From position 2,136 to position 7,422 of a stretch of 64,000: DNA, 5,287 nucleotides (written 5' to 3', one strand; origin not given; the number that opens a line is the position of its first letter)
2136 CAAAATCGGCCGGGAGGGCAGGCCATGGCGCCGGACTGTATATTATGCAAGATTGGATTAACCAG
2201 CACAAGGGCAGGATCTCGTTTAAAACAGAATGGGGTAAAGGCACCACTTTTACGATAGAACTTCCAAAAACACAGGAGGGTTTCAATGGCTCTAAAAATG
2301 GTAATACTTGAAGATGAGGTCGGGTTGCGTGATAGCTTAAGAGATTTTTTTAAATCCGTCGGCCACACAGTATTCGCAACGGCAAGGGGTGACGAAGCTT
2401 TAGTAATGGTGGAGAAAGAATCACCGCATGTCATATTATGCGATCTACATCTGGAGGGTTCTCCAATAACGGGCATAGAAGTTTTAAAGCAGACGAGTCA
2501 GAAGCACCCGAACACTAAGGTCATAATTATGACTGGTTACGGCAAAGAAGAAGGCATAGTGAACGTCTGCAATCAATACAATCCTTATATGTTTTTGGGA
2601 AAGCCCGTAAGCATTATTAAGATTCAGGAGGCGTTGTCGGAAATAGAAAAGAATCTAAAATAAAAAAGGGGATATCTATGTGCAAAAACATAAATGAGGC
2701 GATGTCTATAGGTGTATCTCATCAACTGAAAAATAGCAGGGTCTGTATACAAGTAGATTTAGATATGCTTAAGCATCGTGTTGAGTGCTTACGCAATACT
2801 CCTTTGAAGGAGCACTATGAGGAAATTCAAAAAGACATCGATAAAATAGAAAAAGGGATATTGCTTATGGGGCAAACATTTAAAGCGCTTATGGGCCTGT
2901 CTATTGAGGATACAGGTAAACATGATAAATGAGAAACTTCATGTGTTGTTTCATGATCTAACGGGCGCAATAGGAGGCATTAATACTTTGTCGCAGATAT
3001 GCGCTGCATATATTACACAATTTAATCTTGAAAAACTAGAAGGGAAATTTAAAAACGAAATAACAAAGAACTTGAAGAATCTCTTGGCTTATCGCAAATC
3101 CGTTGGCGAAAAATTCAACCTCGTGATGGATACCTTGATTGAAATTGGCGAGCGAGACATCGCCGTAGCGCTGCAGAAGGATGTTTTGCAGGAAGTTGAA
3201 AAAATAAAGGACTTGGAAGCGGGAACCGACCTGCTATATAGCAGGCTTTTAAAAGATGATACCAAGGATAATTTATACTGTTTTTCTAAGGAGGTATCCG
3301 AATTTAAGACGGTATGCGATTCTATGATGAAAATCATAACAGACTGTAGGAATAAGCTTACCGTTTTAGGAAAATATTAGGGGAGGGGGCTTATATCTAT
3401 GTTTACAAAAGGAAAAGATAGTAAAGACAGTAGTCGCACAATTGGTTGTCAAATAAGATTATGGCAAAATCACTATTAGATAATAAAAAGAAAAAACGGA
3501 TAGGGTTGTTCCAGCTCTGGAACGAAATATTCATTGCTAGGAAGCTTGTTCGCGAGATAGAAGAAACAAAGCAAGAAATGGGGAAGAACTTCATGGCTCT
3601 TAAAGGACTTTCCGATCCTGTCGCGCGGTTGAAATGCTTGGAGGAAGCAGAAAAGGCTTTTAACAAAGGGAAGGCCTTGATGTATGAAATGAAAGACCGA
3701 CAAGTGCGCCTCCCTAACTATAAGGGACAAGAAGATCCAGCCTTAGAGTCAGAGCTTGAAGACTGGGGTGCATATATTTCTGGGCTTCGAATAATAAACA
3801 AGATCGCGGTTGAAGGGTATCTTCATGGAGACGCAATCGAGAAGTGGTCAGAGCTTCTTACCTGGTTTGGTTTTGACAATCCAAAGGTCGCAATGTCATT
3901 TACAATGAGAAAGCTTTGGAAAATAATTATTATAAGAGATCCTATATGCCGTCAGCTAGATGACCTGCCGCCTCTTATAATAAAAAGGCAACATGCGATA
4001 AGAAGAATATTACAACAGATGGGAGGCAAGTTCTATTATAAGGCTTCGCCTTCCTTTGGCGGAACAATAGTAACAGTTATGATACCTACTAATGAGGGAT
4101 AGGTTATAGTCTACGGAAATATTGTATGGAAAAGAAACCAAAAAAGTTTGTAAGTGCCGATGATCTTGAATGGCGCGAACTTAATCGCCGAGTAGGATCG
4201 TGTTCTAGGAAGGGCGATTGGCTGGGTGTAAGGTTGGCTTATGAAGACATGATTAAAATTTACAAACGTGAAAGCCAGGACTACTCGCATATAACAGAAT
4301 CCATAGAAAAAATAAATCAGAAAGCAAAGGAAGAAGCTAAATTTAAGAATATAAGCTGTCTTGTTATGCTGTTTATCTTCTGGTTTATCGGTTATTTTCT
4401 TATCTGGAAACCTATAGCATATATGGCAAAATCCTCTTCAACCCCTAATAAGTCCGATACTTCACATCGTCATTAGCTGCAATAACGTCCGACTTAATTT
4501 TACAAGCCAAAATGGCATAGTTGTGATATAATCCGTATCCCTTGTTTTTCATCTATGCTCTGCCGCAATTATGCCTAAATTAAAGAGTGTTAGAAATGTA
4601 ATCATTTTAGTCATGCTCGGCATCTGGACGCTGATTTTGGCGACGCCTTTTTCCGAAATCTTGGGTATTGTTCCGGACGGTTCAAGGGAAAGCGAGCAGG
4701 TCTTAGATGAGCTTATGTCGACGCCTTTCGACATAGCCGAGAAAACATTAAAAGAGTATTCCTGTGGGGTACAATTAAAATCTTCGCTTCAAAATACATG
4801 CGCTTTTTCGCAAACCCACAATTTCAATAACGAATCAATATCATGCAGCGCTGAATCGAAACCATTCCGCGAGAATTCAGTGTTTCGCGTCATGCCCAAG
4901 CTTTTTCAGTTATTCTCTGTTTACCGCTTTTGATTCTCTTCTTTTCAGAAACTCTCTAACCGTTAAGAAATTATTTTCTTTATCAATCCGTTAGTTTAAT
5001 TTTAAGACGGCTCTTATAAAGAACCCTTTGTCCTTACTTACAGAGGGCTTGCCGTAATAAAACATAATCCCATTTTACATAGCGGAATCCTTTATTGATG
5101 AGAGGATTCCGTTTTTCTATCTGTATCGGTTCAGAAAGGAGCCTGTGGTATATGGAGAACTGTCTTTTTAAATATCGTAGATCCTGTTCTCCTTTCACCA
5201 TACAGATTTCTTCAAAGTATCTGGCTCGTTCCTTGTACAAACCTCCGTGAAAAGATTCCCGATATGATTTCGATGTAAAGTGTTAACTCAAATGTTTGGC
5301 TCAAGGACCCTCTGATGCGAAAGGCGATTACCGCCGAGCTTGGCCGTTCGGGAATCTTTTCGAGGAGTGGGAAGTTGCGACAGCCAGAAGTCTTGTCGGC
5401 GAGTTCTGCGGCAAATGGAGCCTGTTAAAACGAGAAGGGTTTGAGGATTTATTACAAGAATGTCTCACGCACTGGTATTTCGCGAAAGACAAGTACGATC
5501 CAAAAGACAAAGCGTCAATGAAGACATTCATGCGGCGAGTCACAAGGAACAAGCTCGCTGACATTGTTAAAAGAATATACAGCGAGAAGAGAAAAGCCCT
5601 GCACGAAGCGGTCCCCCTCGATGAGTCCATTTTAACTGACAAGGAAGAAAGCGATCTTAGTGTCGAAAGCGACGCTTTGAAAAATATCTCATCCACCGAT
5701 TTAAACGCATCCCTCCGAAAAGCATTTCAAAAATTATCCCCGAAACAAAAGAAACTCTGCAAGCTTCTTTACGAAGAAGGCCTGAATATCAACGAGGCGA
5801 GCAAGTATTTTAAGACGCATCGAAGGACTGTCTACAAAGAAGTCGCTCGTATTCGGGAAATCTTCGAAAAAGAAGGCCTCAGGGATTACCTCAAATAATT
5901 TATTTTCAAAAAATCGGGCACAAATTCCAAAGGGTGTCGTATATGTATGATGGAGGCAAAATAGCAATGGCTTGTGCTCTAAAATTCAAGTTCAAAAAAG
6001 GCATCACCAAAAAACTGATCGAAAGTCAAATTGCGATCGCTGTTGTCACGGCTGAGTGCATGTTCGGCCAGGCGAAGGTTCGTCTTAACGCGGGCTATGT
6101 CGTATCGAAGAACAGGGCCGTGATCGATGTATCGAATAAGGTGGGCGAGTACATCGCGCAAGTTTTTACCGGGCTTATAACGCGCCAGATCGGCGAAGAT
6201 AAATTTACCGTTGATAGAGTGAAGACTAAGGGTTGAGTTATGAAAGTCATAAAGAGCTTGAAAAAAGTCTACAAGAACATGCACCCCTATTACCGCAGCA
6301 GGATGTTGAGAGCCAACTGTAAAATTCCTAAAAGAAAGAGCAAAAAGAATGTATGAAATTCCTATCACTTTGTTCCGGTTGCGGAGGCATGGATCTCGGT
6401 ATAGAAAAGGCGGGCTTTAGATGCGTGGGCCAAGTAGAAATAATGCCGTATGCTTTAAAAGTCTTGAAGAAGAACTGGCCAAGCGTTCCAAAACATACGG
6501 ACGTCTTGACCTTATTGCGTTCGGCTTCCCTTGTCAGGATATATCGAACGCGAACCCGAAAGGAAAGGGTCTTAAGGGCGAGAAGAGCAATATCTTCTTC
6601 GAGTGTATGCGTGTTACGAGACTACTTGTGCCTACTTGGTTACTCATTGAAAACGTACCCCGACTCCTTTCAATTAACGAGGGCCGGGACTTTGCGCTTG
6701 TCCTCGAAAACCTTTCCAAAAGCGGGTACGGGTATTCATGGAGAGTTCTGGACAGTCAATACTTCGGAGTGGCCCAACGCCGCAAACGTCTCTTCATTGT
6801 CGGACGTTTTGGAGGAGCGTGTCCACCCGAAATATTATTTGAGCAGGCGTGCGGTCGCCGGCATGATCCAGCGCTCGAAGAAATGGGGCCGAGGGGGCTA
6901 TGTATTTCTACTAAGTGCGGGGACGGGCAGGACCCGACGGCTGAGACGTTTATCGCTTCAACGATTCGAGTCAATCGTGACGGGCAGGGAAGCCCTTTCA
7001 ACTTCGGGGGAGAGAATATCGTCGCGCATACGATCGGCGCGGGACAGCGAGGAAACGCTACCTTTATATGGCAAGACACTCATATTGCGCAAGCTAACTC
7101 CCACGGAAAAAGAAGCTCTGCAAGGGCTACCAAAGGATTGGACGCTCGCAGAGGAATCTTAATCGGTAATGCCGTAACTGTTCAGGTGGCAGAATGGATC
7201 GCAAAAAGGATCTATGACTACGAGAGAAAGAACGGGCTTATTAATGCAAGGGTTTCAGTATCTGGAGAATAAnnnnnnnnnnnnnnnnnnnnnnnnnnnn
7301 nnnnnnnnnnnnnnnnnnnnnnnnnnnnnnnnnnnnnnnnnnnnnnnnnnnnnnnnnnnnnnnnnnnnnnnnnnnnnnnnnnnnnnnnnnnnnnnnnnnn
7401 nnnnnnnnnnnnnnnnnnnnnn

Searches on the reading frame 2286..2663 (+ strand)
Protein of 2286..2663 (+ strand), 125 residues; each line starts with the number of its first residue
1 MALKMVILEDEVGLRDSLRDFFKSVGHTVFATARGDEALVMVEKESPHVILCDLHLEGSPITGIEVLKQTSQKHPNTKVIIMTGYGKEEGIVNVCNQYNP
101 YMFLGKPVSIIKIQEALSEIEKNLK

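Call 16: search_protein_families(library=pfam, proteins=[window:2286-2663:+], max_evalue=0.01)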
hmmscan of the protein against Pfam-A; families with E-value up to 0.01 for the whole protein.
window:2286-2663:+ (125 aa): 1 family
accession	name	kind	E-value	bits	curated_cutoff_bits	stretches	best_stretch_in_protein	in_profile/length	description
PF00072.30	Response_reg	-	9.7e-18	64.8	30.2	1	6-117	2-110/111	Response regulator receiver domain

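Call 19: find_encoding_contigs(protein=window:2286-2663:+, flank=10000, max_places=8)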
Protein window:2286-2663:+ (125 aa): 3 contigs read that carry it; 2 places shown.
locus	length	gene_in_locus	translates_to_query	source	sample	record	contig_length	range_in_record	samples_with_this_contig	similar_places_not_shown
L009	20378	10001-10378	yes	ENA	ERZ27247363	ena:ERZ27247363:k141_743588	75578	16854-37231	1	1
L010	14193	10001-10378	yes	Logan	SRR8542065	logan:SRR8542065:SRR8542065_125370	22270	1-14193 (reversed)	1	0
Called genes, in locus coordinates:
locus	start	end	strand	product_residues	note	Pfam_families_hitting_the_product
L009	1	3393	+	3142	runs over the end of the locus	PF05593:RHS_repeat (faint), PF13385:Laminin_G_3, PF03412:Peptidase_C39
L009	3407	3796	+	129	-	-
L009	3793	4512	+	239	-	-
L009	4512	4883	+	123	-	-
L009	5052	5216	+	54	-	PF12728:HTH_17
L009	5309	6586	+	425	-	PF00890:FAD_binding_2 (faint), PF01266:DAO (weak), PF03486:HI0933_like (faint), PF07992:Pyr_redox_2 (weak), PF13450:NAD_binding_8 (weak), PF00732:GMC_oxred_N, PF05199:GMC_oxred_C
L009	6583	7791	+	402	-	PF01073:3Beta_HSD (weak), PF01370:Epimerase, PF07993:NAD_binding_4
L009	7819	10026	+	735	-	PF16927:HisKA_7TM, PF01590:GAF (faint), PF13185:GAF_2 (weak), PF13492:GAF_3, PF02518:HATPase_c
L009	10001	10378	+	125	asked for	PF00072:Response_reg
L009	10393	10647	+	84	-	-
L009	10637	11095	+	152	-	-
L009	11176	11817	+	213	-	-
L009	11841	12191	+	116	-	-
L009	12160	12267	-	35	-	-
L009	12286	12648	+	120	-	-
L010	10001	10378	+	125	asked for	PF00072:Response_reg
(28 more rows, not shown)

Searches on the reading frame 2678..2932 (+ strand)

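Call 44: search_protein_families(library=pfam, proteins=[window:2678-2932:+], max_evalue=0.05)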
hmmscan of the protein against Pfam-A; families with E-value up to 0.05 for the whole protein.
window:2678-2932:+ (84 aa): 2 families
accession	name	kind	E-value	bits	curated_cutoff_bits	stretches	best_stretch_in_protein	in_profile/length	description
PF08946.15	Osmo_CC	-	0.029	15.1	24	0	43-62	10-29/46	Osmosensory transporter coiled coil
PF10750.14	DUF2536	-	0.042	14.2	27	0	26-64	3-40/68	Protein of unknown function (DUF2536)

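Call 88: search_protein_families(library=phrogs, proteins=[window:2678-2932:+], max_evalue=0.01)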
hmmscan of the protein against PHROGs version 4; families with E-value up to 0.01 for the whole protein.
window:2678-2932:+ (84 aa): 0 families

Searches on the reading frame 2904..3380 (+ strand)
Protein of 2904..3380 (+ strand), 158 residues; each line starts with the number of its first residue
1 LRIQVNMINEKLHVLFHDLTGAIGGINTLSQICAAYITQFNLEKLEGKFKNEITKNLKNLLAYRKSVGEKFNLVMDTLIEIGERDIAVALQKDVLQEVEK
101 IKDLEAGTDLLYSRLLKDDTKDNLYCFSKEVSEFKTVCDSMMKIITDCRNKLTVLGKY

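Call 16: search_protein_families(library=pfam, proteins=[window:2904-3380:+], max_evalue=0.01)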
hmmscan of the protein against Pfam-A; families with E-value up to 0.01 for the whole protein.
window:2904-3380:+ (158 aa): 1 family
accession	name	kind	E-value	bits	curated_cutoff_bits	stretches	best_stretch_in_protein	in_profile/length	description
PF01865.21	PhoU_div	-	0.0044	16.8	24.4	1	52-119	107-172/214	Protein of unknown function DUF47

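Call 88: search_protein_families(library=phrogs, proteins=[window:2904-3380:+], max_evalue=0.01)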
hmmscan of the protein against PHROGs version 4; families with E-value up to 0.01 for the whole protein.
window:2904-3380:+ (158 aa): 0 families

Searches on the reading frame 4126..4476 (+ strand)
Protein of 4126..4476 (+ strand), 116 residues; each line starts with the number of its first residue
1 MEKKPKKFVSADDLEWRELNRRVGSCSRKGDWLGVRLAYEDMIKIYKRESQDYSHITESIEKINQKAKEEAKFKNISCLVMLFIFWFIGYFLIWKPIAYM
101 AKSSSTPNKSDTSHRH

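Call 16: search_protein_families(library=pfam, proteins=[window:4126-4476:+], max_evalue=0.01)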
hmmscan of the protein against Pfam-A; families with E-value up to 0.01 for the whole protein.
window:4126-4476:+ (116 aa): 2 families
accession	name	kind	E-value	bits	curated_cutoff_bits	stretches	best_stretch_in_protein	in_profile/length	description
PF11027.13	DUF2615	-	0.0013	19.2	23.4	1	43-114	22-92/104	Protein of unknown function (DUF2615)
PF10593.14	Z1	-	0.0037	17.3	25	1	28-71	163-208/228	Z1 domain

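Call 88: search_protein_families(library=phrogs, proteins=[window:4126-4476:+], max_evalue=0.01)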
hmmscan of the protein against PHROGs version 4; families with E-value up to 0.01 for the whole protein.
window:4126-4476:+ (116 aa): 0 families

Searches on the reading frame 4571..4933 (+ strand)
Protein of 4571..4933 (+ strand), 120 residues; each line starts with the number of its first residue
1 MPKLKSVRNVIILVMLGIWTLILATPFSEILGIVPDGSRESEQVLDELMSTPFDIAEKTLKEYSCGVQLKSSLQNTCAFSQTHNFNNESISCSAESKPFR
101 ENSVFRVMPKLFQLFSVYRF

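Call 16: search_protein_families(library=pfam, proteins=[window:4571-4933:+], max_evalue=0.01)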
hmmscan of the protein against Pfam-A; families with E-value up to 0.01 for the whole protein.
window:4571-4933:+ (120 aa): 0 families

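Call 80: find_related_loci(query=window:4571-4933:+, collection=viral_contigs, flank=6000)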
Query window:4571-4933:+ (120 aa) in viral_contigs; peptide patterns used: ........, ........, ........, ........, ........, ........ (x = any residue, [..] = any of these).
9 stretches matched a pattern, but none encodes a relative of the query by tblastn (E <= 1e-3).

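Call 88: search_protein_families(library=phrogs, proteins=[window:4571-4933:+], max_evalue=0.01)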
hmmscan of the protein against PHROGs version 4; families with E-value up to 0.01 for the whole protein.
window:4571-4933:+ (120 aa): 0 families

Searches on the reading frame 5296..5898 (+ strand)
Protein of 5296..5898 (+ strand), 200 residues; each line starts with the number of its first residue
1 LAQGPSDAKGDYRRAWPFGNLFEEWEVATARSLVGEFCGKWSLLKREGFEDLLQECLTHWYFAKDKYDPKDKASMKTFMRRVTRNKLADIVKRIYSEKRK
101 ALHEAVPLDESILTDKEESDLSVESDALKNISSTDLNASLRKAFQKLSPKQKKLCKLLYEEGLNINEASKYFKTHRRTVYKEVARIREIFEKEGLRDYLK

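Call 16: search_protein_families(library=pfam, proteins=[window:5296-5898:+], max_evalue=0.01)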
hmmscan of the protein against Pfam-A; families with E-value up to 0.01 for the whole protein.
window:5296-5898:+ (200 aa): 6 families
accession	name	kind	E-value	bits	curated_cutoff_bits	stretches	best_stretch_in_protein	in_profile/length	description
PF07638.17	Sigma70_ECF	-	3.6e-08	34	21.1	1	68-193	68-182/185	ECF sigma factor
PF04542.20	Sigma70_r2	-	3.8e-06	27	24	1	47-92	21-66/71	Sigma-70 region 2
PF08281.18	Sigma70_r4_2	-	9.7e-05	22.4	25.7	1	139-188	3-52/54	Sigma-70, region 4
PF13384.12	HTH_23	-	0.00051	20.2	24.6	1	151-187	6-42/50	Homeodomain-like domain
PF13556.12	HTH_30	-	0.0028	17.9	27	1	159-190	9-40/59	PucR C-terminal helix-turn-helix domain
PF04297.20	UPF0122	-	0.0031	18.2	22.7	0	147-192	18-63/101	Putative helix-turn-helix protein, YlxM / p13 like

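Call 81: find_related_loci(query=window:5296-5898:+, collection=viral_contigs, flank=8000)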
Query window:5296-5898:+ (200 aa) in viral_contigs; peptide patterns used: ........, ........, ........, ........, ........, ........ (x = any residue, [..] = any of these).
9 stretches matched a pattern, but none encodes a relative of the query by tblastn (E <= 1e-3).

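Call 88: search_protein_families(library=phrogs, proteins=[window:5296-5898:+], max_evalue=0.01)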
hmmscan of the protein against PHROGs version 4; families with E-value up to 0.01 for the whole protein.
window:5296-5898:+ (200 aa): 8 families
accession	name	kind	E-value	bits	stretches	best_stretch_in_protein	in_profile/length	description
phrog_1740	-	transcription regulation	5.1e-14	52.7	1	36-192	71-214/567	RNA polymerase sigma factor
phrog_351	-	transcription regulation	3.5e-07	30.2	1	46-187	530-719/928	RNA polymerase sigma factor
phrog_3512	-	transcription regulation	0.00014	23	1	134-187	55-106/130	sigma factor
phrog_1190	-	transcription regulation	0.00058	20.7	1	97-188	65-153/167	RNA polymerase sigma factor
phrog_36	-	transcription regulation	0.0037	17.9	1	140-192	133-185/220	transcriptional regulator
phrog_11138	-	unknown function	0.0042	18.4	0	109-192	54-137/142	-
phrog_141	-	head and packaging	0.0043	17.5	0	160-192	13-45/183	terminase small subunit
phrog_664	-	DNA, RNA and nucleotide metabolism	0.0059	17.5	0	141-182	81-120/210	DNA binding protein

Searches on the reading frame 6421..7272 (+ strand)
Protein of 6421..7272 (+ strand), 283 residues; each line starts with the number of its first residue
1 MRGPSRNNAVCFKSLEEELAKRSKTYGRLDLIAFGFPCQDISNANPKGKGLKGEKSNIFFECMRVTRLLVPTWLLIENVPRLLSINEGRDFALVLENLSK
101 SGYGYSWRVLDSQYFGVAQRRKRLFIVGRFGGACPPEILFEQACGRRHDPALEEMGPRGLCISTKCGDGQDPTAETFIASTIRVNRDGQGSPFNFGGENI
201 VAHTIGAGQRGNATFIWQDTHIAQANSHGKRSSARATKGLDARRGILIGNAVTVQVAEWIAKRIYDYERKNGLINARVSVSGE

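Call 16: search_protein_families(library=pfam, proteins=[window:6421-7272:+], max_evalue=0.01)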
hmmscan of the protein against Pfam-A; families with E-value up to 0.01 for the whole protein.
window:6421-7272:+ (283 aa): 1 family
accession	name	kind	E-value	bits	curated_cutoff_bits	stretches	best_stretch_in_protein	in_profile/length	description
PF00145.23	DNA_methylase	-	1.3e-32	114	22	1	24-128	56-160/324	C-5 cytosine-specific DNA methylase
